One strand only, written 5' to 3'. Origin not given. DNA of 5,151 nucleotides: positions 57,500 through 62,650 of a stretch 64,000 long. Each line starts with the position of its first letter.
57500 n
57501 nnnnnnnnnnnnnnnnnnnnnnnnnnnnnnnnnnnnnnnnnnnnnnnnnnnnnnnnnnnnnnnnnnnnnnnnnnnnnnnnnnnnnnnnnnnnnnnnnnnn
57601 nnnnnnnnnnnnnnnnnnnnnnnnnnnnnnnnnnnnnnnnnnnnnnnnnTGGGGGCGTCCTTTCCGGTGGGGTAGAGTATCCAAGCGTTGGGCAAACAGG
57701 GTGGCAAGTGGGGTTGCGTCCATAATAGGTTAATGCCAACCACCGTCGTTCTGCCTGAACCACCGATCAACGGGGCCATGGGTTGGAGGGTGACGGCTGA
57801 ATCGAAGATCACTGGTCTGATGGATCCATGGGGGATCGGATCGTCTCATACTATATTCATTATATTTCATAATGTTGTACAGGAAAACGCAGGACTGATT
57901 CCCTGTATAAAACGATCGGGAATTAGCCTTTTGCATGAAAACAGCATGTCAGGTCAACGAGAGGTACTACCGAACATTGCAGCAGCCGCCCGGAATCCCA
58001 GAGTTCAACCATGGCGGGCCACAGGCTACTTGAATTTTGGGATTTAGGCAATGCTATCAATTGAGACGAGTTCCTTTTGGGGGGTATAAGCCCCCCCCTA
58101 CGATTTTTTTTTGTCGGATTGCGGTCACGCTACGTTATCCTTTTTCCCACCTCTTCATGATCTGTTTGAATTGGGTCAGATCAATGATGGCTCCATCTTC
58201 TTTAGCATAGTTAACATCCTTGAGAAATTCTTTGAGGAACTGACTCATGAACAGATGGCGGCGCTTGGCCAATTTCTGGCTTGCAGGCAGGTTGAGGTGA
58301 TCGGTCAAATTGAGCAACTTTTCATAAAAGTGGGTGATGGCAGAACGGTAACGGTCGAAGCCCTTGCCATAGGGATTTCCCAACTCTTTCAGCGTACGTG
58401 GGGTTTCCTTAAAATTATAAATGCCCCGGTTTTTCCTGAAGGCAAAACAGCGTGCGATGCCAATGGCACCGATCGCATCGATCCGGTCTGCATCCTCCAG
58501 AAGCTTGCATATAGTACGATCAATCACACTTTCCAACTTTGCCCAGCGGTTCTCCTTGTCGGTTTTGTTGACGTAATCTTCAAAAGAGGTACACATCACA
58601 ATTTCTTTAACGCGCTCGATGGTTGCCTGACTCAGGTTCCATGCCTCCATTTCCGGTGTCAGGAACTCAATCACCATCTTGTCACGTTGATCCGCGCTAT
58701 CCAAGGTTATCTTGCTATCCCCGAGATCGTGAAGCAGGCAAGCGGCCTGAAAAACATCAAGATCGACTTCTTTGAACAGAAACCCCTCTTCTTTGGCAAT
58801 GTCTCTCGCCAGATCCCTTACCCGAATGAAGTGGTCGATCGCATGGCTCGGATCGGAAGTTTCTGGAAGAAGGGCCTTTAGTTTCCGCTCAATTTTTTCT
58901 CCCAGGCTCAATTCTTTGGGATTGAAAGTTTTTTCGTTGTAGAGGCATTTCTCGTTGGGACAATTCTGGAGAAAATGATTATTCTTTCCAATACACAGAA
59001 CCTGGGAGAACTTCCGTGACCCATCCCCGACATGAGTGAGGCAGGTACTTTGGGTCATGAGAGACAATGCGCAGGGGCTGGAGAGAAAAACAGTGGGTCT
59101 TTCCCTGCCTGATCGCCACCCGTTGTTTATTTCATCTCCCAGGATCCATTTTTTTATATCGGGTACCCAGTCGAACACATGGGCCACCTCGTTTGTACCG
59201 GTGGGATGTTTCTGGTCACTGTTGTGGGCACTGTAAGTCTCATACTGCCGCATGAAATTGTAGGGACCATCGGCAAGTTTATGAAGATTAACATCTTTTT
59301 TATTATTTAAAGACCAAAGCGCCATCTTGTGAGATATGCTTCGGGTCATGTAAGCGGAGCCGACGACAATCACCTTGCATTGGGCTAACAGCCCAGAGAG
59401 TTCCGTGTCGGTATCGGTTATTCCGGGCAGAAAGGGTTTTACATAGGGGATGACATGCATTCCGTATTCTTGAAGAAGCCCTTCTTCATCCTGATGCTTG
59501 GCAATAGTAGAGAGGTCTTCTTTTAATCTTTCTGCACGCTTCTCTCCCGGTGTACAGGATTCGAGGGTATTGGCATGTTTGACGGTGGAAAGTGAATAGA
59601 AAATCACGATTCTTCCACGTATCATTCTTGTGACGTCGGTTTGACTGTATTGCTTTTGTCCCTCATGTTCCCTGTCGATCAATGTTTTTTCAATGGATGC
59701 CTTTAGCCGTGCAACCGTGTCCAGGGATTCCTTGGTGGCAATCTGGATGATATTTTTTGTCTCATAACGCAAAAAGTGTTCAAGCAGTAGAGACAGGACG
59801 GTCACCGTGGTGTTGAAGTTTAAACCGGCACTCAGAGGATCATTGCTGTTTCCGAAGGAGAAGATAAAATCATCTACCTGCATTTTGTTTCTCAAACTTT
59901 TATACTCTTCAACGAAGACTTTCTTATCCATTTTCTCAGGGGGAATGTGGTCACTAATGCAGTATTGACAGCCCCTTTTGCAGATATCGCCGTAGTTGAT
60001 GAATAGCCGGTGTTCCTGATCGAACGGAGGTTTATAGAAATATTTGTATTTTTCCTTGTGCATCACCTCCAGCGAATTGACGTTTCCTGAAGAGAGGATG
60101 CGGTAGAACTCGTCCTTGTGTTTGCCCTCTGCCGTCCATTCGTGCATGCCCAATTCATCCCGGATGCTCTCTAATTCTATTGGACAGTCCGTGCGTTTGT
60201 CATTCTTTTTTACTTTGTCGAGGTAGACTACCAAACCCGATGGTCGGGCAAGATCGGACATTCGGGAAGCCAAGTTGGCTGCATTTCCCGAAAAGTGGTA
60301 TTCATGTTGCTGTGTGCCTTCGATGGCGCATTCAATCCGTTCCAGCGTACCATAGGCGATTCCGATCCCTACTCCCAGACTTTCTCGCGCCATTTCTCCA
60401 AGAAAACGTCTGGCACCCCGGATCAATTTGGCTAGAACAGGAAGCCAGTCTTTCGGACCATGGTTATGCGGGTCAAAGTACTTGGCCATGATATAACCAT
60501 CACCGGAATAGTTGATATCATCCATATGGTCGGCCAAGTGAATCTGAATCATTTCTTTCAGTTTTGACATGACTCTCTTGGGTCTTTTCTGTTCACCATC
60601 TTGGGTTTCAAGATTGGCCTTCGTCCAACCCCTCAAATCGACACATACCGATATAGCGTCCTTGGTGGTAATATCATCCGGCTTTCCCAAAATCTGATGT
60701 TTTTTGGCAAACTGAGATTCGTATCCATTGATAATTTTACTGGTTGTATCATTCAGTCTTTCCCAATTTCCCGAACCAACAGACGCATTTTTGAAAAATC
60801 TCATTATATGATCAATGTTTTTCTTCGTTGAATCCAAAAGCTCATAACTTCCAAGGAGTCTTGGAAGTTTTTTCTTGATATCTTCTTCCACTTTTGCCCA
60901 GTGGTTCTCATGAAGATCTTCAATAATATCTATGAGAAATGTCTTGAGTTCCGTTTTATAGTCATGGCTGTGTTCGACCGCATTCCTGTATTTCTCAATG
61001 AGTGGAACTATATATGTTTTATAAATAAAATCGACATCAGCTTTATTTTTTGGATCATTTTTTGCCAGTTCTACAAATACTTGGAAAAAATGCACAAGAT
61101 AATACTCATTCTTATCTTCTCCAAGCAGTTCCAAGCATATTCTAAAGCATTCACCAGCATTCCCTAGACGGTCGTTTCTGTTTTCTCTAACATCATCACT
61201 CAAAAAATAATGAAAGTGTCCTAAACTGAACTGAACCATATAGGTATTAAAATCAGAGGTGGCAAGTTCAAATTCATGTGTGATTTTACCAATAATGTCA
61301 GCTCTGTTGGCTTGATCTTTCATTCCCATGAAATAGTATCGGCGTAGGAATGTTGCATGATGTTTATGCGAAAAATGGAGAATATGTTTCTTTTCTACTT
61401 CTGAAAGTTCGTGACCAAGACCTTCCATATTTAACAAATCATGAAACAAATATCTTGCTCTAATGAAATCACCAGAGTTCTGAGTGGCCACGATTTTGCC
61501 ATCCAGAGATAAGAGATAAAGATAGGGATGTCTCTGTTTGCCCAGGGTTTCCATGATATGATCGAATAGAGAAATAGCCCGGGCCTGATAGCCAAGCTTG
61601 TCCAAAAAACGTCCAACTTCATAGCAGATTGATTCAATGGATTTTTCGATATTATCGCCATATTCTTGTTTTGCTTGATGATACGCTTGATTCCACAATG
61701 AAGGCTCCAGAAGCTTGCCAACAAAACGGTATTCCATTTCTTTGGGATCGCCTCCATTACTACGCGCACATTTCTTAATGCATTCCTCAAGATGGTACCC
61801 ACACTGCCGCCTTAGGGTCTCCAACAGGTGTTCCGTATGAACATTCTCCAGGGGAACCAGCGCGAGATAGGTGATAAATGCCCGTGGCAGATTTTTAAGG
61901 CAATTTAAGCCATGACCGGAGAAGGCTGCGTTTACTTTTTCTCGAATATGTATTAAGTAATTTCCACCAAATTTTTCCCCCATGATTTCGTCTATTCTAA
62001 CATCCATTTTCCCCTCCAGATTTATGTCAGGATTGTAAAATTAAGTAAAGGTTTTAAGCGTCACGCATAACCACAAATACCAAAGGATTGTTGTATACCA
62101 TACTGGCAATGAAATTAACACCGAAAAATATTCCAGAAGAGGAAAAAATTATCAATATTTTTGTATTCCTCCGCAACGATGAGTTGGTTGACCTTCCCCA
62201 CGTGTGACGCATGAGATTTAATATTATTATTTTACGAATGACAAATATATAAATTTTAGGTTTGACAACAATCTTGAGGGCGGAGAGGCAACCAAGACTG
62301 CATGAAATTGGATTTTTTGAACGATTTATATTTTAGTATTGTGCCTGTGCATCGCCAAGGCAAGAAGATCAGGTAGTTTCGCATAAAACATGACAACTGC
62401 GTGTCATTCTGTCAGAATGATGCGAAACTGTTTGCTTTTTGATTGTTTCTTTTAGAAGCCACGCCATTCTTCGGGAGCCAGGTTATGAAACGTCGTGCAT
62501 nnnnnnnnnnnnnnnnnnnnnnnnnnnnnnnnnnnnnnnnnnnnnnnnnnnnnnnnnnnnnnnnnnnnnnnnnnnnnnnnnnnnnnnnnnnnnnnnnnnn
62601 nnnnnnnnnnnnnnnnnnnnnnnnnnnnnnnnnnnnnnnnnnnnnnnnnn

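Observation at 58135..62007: Orphan AT-rich 1290-aa gene fusing a class III nucleotidyl cyclase, a SplB-like radical SAM domain and an HD phosphohydrolase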

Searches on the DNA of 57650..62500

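Call 96: search_rna_families(source=window, start=57650, end=62500, threshold=evalue, max_evalue=1)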
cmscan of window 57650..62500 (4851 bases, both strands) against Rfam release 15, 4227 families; matches with E-value up to 1: 0.
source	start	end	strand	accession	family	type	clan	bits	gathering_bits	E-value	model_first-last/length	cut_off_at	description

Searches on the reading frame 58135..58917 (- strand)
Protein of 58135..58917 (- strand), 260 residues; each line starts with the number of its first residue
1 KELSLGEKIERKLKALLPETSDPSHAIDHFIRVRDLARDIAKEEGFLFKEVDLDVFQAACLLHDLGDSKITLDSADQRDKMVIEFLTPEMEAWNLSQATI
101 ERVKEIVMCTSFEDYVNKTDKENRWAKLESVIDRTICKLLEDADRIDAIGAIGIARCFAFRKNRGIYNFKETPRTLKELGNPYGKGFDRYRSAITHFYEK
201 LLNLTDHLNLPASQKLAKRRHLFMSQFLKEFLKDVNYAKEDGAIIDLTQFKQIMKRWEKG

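Call 19: search_protein_families(library=pfam, proteins=[window:58135-58917:-], max_evalue=10)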
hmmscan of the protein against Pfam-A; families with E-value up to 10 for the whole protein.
window:58135-58917:- (260 aa): 3 families
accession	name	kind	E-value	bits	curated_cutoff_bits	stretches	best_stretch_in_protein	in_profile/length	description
PF01966.28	HD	-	1.7e-07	32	22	1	27-147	2-114/116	HD domain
PF24391.1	HD-CE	-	0.02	15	27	1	18-66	2-49/263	HD-CE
PF17179.9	Fer4_22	-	0.15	13.4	27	1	97-159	27-89/95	4Fe-4S dicluster domain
